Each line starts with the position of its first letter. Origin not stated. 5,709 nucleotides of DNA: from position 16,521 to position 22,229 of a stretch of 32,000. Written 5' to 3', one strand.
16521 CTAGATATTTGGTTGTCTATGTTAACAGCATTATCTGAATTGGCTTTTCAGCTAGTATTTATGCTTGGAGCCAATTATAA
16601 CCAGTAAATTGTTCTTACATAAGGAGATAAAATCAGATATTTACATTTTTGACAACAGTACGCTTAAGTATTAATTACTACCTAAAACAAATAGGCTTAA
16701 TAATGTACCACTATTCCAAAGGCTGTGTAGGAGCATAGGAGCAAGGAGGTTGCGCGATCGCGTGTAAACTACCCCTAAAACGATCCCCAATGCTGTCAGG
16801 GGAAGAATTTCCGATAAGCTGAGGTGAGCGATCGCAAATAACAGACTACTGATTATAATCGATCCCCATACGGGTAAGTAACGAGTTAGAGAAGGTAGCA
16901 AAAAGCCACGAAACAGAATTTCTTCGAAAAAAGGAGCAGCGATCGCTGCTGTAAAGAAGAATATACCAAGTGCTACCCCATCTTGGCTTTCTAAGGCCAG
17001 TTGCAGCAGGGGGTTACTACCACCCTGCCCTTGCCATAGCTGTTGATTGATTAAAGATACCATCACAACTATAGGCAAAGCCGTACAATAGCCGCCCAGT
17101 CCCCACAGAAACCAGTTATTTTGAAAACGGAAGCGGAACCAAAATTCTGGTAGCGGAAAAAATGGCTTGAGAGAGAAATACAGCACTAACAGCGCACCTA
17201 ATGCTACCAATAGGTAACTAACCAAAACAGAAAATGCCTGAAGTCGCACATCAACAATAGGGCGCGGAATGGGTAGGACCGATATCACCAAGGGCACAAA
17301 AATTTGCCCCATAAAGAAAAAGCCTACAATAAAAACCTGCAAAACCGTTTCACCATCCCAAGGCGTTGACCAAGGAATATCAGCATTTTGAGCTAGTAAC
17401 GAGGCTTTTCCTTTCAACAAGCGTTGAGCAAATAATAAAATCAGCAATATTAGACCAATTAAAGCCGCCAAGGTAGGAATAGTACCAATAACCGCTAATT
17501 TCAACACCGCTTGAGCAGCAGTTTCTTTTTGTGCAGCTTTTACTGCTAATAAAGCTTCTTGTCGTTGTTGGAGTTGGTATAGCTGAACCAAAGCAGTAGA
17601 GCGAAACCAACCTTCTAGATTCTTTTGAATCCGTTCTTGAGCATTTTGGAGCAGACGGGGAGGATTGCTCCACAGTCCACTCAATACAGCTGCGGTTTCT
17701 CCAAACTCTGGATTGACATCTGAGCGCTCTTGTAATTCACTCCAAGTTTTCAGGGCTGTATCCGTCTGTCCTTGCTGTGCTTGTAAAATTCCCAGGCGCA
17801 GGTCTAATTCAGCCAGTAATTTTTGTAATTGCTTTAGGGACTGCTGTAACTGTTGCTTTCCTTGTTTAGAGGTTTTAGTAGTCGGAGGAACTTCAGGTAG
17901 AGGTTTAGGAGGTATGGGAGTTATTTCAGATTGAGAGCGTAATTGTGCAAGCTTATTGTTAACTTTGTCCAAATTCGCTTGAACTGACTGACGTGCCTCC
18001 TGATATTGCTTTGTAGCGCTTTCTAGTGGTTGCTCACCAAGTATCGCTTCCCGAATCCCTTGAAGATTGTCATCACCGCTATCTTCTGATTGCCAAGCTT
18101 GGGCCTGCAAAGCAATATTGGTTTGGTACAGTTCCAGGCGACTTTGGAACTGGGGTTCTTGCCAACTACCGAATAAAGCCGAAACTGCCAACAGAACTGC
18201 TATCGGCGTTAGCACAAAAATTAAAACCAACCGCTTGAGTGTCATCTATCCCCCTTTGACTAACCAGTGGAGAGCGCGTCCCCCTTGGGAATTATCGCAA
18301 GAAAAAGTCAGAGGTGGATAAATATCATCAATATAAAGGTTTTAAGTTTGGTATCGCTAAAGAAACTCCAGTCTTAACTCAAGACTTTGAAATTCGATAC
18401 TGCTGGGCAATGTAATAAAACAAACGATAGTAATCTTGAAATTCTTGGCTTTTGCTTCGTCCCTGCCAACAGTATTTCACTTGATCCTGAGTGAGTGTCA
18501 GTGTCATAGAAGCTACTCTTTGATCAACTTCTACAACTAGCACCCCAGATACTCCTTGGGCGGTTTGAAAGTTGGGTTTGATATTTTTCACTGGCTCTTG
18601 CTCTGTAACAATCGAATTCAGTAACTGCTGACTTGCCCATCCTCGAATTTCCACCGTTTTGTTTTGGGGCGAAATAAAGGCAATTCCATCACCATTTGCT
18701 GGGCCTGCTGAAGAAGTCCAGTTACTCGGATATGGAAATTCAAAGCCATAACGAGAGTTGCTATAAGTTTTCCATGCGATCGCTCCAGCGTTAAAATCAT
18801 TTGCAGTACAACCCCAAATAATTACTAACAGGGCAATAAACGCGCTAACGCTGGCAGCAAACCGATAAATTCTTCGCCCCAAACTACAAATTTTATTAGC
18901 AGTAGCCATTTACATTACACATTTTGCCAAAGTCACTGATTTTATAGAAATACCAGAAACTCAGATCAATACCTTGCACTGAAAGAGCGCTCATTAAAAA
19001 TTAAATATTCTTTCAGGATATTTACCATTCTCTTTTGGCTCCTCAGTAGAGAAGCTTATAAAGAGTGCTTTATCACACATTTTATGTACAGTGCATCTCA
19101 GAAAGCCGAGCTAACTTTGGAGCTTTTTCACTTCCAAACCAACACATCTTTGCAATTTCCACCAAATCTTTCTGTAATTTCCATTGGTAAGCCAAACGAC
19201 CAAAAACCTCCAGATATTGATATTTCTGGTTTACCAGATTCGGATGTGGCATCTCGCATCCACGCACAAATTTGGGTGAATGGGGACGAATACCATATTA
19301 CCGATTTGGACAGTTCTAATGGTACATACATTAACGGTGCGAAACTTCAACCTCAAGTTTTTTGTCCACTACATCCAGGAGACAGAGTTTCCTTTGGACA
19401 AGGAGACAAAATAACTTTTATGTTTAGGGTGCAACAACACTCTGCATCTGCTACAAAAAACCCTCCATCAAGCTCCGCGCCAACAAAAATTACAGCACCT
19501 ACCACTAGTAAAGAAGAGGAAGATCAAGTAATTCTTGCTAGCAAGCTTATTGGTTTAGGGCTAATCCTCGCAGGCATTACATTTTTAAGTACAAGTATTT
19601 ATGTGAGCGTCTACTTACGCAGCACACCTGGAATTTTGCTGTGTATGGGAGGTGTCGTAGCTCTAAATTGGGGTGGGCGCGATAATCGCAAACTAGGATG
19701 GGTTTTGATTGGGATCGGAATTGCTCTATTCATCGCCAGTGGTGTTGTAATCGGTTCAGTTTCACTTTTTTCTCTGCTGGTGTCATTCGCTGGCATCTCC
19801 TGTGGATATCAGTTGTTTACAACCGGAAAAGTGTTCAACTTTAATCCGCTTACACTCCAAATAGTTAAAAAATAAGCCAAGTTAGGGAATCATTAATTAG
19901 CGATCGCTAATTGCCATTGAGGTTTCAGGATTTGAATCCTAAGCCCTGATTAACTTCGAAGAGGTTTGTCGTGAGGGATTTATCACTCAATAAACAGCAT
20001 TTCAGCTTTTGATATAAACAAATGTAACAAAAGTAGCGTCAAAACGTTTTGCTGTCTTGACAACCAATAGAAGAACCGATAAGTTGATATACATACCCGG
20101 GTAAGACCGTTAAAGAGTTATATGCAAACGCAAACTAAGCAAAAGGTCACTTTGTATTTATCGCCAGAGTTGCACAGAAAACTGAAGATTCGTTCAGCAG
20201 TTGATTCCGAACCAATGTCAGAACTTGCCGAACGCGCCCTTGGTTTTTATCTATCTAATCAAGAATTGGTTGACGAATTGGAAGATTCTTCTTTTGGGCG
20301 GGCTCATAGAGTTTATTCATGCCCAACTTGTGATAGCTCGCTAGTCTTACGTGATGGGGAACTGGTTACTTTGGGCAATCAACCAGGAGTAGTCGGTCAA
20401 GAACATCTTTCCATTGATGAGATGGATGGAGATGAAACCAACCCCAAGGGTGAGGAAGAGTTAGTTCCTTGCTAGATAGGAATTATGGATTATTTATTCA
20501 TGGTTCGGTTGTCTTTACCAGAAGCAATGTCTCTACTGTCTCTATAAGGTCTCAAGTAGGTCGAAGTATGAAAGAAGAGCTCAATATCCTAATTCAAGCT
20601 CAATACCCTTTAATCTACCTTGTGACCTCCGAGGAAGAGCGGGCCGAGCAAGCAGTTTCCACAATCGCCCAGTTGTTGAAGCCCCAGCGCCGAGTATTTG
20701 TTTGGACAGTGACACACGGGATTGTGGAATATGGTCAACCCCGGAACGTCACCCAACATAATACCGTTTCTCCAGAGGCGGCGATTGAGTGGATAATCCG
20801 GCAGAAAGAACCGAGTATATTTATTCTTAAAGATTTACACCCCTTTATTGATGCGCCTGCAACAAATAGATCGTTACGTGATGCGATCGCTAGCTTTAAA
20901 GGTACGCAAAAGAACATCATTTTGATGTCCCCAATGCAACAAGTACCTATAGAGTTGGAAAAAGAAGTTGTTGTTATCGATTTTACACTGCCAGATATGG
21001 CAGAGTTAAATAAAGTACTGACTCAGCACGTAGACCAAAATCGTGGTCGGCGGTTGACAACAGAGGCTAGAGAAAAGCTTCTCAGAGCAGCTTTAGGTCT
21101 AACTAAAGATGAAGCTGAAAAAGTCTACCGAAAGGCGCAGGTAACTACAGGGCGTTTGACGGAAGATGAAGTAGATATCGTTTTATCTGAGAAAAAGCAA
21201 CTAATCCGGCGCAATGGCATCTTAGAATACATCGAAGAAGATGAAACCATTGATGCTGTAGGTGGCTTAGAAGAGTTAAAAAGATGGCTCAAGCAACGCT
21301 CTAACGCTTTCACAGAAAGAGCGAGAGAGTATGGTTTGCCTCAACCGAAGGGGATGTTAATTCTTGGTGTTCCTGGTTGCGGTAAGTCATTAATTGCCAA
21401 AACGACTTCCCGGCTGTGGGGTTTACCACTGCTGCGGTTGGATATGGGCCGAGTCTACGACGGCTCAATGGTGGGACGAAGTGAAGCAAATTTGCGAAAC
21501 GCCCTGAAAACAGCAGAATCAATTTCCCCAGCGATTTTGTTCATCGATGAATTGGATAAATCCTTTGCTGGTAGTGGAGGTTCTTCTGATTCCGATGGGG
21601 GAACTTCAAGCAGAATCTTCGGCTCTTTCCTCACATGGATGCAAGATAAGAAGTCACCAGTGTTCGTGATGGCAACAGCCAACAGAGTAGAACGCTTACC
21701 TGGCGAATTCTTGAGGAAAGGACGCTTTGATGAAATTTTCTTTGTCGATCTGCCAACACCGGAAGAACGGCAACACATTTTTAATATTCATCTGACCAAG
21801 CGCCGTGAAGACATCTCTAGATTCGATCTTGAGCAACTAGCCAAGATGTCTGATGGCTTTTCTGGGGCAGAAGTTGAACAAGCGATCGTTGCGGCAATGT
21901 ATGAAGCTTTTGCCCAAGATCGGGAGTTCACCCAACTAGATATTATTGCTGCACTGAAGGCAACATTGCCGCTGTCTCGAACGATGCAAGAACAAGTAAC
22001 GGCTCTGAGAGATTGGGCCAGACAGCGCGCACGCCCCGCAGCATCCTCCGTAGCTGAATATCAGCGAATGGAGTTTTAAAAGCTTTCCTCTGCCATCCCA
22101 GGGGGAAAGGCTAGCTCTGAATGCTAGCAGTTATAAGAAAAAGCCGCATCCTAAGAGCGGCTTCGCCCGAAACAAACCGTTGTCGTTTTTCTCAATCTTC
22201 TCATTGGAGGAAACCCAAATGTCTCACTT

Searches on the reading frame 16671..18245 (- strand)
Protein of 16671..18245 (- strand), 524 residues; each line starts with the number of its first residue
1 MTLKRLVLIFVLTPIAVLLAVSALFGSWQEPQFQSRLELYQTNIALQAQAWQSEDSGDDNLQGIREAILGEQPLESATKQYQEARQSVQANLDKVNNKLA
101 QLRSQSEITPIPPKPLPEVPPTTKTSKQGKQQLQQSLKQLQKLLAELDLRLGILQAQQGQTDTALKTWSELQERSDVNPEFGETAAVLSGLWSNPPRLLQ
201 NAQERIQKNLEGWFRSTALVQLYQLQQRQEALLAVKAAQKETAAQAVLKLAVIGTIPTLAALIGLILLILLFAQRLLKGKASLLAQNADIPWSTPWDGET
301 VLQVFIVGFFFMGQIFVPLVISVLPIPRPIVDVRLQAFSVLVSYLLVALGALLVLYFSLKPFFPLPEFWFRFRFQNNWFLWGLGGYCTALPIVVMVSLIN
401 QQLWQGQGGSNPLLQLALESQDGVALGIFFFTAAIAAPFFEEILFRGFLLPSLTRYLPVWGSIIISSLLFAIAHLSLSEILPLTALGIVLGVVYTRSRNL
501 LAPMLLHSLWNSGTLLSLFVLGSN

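Call 93: search_protein_families(library=pfam, proteins=[window:16671-18245:-])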
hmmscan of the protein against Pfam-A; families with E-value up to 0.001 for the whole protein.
window:16671-18245:- (524 aa): 1 family
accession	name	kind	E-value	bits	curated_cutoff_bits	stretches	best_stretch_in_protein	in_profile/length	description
PF02517.21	Rce1-like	-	5.3e-23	81.6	22.4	1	428-512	6-92/93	Type II CAAX prenyl endopeptidase Rce1-like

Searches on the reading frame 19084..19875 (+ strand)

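Call 93: search_protein_families(library=pfam, proteins=[window:19084-19875:+])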
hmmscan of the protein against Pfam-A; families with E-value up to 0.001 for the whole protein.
window:19084-19875:+ (263 aa): 2 families
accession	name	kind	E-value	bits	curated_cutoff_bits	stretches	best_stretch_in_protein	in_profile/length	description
PF00498.31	FHA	-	1.2e-15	58.1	20.7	1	33-105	2-67/67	FHA domain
PF16697.10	Yop-YscD_cpl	-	5.5e-06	27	33.2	1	50-106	31-85/94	Inner membrane component of T3SS, cytoplasmic domain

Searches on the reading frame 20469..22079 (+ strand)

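Call 93: search_protein_families(library=pfam, proteins=[window:20469-22079:+])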
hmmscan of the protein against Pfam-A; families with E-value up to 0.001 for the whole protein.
window:20469-22079:+ (536 aa): 2 families
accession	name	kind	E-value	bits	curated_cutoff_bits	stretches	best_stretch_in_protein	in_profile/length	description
PF00004.35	AAA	-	1.5e-28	100.3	21.2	1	296-427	1-130/131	ATPase family associated with various cellular activities (AAA)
PF17862.7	AAA_lid_3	-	1.1e-07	31.7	27.2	1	452-487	2-37/45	AAA+ lid domain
